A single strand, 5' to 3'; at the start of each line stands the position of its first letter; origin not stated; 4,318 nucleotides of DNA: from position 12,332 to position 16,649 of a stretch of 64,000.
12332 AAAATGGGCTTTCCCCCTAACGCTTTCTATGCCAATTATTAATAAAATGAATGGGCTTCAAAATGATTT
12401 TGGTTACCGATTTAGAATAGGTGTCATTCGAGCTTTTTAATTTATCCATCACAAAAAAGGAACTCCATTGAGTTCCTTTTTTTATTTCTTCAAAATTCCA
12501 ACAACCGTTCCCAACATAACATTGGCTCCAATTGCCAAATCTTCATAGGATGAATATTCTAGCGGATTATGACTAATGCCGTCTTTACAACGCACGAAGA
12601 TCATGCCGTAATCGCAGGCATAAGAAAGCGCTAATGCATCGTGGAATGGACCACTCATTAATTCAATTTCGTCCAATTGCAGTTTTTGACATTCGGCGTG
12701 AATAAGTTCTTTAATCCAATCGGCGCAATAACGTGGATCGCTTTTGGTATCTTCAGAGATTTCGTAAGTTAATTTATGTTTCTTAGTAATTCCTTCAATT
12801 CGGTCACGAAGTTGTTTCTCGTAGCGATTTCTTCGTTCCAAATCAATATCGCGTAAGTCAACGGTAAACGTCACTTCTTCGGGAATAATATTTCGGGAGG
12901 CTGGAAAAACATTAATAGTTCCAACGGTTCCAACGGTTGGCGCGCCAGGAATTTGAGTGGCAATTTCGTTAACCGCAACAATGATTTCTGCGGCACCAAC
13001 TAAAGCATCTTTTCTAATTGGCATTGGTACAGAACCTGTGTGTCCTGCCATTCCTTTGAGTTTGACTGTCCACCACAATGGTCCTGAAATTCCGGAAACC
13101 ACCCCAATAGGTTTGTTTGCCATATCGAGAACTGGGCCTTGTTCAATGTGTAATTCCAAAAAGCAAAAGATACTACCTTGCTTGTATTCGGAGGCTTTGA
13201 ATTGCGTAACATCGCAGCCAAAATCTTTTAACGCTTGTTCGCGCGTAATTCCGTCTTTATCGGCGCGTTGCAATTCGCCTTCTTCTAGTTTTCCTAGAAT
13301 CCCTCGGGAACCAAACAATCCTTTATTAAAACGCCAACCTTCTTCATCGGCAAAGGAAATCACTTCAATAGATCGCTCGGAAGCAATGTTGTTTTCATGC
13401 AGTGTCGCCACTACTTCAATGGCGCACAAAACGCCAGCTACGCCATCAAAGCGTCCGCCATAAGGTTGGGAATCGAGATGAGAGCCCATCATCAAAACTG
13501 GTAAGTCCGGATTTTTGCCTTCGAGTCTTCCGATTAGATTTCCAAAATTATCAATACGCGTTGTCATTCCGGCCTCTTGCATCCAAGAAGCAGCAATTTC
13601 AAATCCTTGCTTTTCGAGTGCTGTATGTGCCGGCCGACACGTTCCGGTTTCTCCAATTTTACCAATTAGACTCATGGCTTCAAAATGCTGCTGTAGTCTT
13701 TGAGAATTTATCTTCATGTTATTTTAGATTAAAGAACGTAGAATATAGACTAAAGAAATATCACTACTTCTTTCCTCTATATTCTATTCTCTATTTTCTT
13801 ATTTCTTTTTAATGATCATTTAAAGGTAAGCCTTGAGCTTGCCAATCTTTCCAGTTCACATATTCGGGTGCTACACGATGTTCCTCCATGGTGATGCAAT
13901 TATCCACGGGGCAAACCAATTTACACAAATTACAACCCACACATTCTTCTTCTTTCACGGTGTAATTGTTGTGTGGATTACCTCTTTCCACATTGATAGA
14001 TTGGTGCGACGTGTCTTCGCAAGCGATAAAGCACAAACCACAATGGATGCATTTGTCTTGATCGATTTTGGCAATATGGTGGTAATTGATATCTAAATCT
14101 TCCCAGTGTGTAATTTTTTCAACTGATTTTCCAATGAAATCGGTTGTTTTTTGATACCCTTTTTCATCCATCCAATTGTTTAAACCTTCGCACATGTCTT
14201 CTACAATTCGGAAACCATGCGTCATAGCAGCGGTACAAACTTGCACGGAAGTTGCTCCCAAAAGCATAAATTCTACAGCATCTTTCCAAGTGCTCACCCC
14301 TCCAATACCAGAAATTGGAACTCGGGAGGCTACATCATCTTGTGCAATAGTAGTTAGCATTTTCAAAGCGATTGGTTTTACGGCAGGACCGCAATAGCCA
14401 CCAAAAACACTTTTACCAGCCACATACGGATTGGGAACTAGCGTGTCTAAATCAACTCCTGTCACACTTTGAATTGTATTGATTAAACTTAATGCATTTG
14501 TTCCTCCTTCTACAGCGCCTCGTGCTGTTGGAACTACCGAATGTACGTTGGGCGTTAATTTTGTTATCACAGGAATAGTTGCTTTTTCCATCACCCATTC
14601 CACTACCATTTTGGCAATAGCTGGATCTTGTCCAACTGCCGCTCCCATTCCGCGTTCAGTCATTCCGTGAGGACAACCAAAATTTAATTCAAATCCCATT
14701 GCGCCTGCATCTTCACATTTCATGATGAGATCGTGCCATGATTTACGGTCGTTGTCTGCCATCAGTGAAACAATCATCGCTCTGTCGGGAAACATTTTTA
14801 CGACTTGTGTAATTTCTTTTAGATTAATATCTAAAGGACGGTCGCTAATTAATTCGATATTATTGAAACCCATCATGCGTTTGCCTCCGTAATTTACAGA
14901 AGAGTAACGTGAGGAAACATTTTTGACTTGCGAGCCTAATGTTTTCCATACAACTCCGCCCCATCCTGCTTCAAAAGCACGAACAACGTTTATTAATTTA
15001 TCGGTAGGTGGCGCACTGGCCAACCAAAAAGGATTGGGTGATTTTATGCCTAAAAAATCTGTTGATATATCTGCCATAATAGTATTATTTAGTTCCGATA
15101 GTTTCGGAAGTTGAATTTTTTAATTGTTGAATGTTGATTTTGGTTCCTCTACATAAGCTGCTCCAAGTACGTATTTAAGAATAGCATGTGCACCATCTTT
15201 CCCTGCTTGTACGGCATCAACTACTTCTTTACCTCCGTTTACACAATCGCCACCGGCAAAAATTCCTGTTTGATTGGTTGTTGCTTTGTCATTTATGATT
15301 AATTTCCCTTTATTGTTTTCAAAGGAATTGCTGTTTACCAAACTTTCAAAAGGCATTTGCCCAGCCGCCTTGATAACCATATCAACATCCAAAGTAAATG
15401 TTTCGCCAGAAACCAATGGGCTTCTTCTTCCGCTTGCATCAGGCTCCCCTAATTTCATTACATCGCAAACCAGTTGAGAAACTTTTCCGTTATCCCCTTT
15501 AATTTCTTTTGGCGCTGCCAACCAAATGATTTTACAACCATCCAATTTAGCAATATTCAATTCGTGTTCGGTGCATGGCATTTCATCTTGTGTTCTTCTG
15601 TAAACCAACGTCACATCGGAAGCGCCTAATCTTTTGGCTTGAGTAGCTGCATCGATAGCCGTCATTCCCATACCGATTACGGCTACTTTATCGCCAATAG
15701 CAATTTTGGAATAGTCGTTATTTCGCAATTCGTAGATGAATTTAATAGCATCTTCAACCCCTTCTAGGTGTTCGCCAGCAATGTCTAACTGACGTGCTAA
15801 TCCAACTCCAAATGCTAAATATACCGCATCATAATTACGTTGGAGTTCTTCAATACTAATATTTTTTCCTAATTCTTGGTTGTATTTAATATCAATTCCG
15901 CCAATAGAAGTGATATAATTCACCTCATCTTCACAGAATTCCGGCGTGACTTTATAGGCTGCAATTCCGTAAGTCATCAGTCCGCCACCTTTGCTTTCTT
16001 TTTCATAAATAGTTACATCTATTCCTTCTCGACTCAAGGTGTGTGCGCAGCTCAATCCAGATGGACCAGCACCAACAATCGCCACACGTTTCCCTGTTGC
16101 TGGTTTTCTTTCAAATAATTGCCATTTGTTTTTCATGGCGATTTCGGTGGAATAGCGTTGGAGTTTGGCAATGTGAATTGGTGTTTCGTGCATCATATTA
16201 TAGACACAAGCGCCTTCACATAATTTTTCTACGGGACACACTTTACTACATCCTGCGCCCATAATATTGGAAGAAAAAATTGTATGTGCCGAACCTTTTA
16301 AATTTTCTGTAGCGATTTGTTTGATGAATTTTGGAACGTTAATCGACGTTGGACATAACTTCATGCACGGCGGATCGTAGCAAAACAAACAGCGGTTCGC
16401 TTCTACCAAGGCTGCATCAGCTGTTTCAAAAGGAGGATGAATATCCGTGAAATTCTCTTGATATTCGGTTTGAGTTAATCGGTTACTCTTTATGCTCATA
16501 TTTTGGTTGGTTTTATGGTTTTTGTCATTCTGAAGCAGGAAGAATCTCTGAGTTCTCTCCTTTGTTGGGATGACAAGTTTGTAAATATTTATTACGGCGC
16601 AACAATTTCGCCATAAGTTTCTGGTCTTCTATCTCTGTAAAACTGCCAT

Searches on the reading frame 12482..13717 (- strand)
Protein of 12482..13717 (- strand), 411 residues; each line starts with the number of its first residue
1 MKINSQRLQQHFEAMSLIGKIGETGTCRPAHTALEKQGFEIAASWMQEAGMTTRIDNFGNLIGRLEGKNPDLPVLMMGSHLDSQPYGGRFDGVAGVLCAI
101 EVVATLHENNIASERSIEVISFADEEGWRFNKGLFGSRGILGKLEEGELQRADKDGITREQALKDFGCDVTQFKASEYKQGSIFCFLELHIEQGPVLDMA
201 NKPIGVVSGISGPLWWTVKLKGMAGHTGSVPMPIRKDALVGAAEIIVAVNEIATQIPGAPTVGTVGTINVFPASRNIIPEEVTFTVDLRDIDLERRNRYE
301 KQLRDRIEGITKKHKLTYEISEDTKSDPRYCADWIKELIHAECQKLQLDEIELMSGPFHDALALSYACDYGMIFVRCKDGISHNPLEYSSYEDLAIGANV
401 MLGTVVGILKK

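Call 76: search_protein_families(library=pfam, proteins=[window:12482-13717:-], max_evalue=0.00001)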
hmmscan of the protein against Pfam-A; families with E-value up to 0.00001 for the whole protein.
window:12482-13717:- (411 aa): 3 families
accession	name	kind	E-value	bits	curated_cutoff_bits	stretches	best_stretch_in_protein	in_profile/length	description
PF01546.33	Peptidase_M20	-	8e-19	68.8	24.6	1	77-404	2-203/206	Peptidase family M20/M25/M40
PF04389.22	Peptidase_M28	-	1.4e-08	35.1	21.3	1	60-141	1-77/193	Peptidase family M28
PF07687.19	M20_dimer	-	1.9e-07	31.4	21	1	210-313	3-105/107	Peptidase dimerisation domain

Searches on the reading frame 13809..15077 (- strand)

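Call 76: search_protein_families(library=pfam, proteins=[window:13809-15077:-], max_evalue=0.00001)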
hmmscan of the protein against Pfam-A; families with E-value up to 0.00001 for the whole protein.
window:13809-15077:- (422 aa): 6 families
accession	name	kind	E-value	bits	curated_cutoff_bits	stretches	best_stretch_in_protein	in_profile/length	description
PF01180.27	DHO_dh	-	1.1e-31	110.6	27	1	5-303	3-291/291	Dihydroorotate dehydrogenase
PF14697.11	Fer4_21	-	2.4e-20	72.8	35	1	336-397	1-59/59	4Fe-4S dicluster domain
PF00037.32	Fer4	-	1.2e-08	34.9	21.1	0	337-353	2-18/24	4Fe-4S binding domain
PF12838.12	Fer4_7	-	3e-08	34.4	27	1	342-392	1-51/52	4Fe-4S dicluster domain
PF12797.12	Fer4_2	-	3.1e-07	30.4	24.5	0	337-353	4-20/22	4Fe-4S binding domain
PF12837.12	Fer4_6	-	1.7e-06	28.1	25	1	335-354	1-20/24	4Fe-4S binding domain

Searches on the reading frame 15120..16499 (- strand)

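Call 76: search_protein_families(library=pfam, proteins=[window:15120-16499:-], max_evalue=0.00001)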
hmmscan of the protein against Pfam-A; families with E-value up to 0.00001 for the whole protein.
window:15120-16499:- (459 aa): 10 families
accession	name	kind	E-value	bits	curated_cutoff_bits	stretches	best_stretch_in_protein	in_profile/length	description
PF14691.11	Fer4_20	-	4.9e-34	117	25.8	1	15-125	3-112/113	Dihydroprymidine dehydrogenase domain II, 4Fe-4S cluster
PF07992.20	Pyr_redox_2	-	4.7e-31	108.7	26.1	1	138-433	2-291/291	Pyridine nucleotide-disulphide oxidoreductase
PF00070.33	Pyr_redox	-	1e-12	48.8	22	0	271-343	1-77/82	Pyridine nucleotide-disulphide oxidoreductase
PF13738.12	Pyr_redox_3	-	7.2e-11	42.3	30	0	141-193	2-55/305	Pyridine nucleotide-disulphide oxidoreductase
PF13450.12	NAD_binding_8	-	4.3e-10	40.2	21.9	1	141-176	1-36/68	NAD(P)-binding Rossmann-like domain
PF12831.13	FAD_oxidored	-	1.6e-09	38.1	27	0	139-182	2-45/416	FAD dependent oxidoreductase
PF01266.30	DAO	-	4e-09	36.9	27.9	1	138-172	1-35/353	FAD dependent oxidoreductase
PF01946.23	Thi4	-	1.1e-06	28.5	26.2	1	139-178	20-61/235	Thi4 family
PF01494.25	FAD_binding_3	-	1.6e-06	28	22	1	139-169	4-34/349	FAD binding domain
PF00890.30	FAD_binding_2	-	3.6e-06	26.9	20.4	0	139-173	2-36/414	FAD binding domain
